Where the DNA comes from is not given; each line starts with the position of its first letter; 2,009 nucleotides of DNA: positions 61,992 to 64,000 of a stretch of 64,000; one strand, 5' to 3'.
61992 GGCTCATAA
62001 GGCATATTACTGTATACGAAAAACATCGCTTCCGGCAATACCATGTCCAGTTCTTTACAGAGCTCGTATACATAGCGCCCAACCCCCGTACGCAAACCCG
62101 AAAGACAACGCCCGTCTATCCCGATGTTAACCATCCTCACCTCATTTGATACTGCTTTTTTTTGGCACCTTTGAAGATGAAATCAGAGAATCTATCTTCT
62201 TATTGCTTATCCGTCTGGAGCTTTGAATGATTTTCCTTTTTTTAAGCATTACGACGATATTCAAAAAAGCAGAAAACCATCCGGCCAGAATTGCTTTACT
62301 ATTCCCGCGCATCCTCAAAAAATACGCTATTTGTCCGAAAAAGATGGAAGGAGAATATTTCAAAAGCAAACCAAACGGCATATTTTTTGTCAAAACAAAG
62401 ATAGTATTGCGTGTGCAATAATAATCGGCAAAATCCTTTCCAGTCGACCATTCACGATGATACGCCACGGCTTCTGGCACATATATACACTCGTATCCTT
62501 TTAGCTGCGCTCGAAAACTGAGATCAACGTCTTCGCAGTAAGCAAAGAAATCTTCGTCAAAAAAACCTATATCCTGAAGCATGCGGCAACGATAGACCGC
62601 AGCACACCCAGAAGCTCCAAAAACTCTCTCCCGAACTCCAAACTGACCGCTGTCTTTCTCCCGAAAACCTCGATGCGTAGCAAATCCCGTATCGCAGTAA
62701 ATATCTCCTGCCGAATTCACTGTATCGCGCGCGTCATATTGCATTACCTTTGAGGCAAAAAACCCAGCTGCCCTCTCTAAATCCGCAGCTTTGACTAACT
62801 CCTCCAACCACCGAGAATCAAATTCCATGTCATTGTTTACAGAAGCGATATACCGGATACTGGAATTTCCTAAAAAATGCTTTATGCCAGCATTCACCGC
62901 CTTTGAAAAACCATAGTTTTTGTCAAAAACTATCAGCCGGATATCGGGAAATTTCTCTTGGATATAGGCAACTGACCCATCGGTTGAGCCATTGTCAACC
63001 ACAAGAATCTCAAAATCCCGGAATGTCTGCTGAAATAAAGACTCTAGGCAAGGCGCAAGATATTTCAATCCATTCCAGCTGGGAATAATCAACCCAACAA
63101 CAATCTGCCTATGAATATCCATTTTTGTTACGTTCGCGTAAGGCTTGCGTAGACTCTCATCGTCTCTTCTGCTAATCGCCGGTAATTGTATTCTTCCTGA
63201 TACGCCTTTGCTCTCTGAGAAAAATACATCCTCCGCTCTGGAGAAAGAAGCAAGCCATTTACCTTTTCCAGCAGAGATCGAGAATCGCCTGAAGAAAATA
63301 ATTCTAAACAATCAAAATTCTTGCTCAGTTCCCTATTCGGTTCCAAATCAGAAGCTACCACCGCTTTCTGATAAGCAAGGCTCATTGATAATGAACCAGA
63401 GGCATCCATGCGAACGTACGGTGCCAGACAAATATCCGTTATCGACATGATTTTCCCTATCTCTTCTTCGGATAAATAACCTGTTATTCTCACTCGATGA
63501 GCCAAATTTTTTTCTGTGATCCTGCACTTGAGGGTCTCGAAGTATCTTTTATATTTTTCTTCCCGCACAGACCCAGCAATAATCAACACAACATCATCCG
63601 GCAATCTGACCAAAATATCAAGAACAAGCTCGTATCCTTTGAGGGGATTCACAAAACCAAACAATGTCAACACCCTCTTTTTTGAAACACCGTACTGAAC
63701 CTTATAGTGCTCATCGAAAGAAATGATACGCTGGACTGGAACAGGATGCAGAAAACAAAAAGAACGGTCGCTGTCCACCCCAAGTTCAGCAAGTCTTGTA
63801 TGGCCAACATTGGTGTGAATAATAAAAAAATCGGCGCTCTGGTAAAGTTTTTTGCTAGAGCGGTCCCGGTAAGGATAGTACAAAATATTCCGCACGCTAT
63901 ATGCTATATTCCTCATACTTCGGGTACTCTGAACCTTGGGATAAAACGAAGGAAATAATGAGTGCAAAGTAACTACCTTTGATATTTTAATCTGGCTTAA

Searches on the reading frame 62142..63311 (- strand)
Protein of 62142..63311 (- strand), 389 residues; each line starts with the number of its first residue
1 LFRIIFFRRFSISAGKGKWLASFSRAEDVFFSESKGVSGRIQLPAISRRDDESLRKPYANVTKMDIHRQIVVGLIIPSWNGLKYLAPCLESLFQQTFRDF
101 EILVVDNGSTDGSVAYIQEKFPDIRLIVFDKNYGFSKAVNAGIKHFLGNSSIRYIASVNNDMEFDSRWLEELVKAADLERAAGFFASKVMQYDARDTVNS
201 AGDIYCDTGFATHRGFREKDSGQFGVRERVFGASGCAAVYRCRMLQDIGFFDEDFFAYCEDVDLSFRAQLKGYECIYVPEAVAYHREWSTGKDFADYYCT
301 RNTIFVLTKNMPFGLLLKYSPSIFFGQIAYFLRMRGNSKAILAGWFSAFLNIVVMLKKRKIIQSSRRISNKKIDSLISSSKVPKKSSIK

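Call 78: search_protein_families(library=pfam, proteins=[window:62142-63311:-], max_evalue=0.0001)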
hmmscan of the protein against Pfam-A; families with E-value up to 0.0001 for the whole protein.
window:62142-63311:- (389 aa): 3 families
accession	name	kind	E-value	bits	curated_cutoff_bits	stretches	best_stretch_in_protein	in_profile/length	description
PF00535.33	Glycos_transf_2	-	5.9e-30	104.8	23.3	1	75-248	3-167/168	Glycosyl transferase family 2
PF13641.12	Glyco_tranf_2_3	-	2.9e-12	47.5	27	1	72-289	3-215/230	Glycosyltransferase like family 2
PF13632.12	Glyco_trans_2_3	-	1.1e-08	35.6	27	1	229-290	68-128/198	Glycosyl transferase family group 2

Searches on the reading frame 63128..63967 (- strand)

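Call 78: search_protein_families(library=pfam, proteins=[window:63128-63967:-], max_evalue=0.0001)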
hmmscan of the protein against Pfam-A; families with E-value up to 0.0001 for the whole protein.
window:63128-63967:- (279 aa): 2 families
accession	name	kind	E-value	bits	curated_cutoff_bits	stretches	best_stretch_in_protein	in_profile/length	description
PF00534.26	Glycos_transf_1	-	4.2e-17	62.7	26.4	1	94-254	11-170/172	Glycosyl transferases group 1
PF13692.12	Glyco_trans_1_4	-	6.7e-11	43.1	27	1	99-240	3-140/142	Glycosyl transferases group 1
